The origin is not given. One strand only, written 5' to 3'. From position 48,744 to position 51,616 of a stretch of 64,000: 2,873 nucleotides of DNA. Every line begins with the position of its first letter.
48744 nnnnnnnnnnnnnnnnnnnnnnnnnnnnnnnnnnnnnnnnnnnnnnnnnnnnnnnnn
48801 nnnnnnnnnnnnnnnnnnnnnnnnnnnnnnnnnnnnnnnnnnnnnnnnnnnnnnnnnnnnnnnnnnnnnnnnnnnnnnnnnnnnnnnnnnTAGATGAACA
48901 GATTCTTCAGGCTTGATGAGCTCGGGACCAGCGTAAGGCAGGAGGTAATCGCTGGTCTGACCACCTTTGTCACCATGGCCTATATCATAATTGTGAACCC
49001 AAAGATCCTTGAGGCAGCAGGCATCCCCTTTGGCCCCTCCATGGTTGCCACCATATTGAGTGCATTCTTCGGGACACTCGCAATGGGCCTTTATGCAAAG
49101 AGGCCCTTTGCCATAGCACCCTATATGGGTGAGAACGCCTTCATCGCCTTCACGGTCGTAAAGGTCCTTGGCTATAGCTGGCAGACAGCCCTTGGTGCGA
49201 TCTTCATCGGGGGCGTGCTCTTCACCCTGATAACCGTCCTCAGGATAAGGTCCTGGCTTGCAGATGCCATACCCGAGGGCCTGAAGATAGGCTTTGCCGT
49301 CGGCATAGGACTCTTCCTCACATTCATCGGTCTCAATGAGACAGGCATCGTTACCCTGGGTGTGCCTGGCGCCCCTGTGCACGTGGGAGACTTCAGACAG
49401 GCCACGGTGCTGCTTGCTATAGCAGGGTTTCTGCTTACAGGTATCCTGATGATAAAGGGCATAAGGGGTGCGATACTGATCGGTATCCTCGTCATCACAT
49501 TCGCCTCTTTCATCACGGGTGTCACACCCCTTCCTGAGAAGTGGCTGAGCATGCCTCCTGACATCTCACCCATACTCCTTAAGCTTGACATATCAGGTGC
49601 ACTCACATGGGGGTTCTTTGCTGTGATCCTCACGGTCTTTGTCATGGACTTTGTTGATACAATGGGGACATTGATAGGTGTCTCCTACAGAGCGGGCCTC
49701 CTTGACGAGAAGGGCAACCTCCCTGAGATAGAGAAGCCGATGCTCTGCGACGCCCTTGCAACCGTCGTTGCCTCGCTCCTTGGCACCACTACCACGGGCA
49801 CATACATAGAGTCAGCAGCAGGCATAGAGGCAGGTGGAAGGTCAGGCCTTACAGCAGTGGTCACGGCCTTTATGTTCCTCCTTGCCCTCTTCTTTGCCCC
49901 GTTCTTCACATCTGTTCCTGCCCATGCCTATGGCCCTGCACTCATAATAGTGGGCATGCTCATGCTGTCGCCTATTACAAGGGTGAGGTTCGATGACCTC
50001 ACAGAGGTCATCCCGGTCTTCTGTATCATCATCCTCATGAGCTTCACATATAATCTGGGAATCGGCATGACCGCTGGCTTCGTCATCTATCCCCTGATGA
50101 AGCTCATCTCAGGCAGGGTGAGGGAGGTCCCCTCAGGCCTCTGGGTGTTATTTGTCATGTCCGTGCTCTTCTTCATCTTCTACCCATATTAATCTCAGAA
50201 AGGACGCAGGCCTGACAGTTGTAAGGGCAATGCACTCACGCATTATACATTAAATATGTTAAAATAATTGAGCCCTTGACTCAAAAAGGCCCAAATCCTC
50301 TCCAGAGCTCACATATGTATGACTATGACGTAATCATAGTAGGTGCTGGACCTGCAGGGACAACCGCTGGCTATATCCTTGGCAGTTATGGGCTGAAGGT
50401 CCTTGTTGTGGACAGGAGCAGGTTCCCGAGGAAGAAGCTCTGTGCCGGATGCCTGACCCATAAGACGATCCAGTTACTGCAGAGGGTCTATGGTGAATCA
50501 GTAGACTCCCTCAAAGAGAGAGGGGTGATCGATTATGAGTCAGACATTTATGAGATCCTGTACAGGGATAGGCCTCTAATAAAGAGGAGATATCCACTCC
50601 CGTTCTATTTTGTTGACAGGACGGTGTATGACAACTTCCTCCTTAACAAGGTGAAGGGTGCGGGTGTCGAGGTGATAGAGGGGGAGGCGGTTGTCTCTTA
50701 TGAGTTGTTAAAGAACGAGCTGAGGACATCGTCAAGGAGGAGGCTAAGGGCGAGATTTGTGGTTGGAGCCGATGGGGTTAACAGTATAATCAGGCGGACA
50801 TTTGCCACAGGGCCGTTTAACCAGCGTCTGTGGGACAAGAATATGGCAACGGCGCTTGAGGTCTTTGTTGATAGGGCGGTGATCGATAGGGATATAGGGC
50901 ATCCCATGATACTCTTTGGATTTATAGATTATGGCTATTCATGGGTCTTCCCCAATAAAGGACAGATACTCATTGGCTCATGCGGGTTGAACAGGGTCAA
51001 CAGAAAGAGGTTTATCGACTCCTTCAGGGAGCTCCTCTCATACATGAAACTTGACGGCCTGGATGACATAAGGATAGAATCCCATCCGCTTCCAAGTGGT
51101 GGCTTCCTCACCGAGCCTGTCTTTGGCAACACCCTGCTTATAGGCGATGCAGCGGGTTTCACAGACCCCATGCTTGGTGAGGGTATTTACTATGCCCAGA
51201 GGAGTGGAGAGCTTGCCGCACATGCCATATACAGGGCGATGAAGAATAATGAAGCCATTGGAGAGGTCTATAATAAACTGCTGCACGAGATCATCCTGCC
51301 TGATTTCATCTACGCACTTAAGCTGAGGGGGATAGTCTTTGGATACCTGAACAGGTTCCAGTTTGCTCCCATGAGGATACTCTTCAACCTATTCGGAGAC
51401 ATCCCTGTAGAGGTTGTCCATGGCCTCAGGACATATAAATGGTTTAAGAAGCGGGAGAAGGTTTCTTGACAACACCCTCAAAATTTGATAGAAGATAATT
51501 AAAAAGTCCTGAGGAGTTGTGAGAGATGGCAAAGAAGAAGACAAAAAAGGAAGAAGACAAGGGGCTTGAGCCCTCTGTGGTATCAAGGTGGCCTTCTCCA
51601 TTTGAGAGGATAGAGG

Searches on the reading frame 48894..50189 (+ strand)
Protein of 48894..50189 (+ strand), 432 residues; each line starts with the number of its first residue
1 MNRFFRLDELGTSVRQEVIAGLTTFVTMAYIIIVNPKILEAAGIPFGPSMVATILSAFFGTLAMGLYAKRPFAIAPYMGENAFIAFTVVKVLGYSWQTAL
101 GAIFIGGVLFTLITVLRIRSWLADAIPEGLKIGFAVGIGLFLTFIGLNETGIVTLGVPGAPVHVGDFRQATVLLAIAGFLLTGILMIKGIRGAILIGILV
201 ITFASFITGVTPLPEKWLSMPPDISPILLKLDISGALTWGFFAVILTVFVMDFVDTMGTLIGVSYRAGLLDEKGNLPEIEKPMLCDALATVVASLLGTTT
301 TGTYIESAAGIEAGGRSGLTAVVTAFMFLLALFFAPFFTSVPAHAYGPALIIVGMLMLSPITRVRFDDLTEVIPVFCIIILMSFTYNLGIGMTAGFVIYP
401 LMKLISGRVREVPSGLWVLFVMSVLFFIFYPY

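Call 39: search_protein_families(library=pfam, proteins=[window:48894-50189:+], max_evalue=0.00001)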
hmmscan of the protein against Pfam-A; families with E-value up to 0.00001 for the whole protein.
window:48894-50189:+ (432 aa): 1 family
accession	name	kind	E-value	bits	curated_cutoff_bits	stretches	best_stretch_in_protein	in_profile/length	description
PF00860.26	Xan_ur_permease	-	7.3e-43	147.2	27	1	15-387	1-382/389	Permease family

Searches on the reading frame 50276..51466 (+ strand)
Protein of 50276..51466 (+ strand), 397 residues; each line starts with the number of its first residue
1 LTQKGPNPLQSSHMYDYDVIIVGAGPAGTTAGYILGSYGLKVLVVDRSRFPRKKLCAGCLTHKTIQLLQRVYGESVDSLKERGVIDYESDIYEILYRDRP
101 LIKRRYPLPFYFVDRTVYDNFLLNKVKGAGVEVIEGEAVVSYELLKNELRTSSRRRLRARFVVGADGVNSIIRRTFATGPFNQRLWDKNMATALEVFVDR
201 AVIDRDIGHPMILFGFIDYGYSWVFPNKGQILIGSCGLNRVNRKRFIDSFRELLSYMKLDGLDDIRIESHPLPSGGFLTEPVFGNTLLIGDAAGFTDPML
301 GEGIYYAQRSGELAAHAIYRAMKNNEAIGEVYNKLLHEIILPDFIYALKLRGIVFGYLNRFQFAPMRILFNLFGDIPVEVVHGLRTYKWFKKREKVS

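Call 42: search_protein_families(library=pfam, proteins=[window:50276-51466:+], max_evalue=0.00001)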
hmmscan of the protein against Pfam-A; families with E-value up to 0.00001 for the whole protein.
window:50276-51466:+ (397 aa): 6 families
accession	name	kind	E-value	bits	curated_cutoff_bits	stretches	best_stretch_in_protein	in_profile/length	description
PF01494.25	FAD_binding_3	-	5.8e-18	65.7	22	1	16-177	1-168/349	FAD binding domain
PF04820.20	Trp_halogenase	-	8.9e-08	31.8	21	0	111-320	153-352/458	Tryptophan halogenase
PF01266.30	DAO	-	5.6e-07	29.8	27.9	0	18-51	1-34/353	FAD dependent oxidoreductase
PF07992.20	Pyr_redox_2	-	1.1e-06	28.8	26.1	0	17-71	1-52/291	Pyridine nucleotide-disulphide oxidoreductase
PF01946.23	Thi4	-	2.1e-06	27.6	26.2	1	15-48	16-50/235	Thi4 family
PF12831.13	FAD_oxidored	-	2.5e-06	27.5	27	1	18-146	1-118/416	FAD dependent oxidoreductase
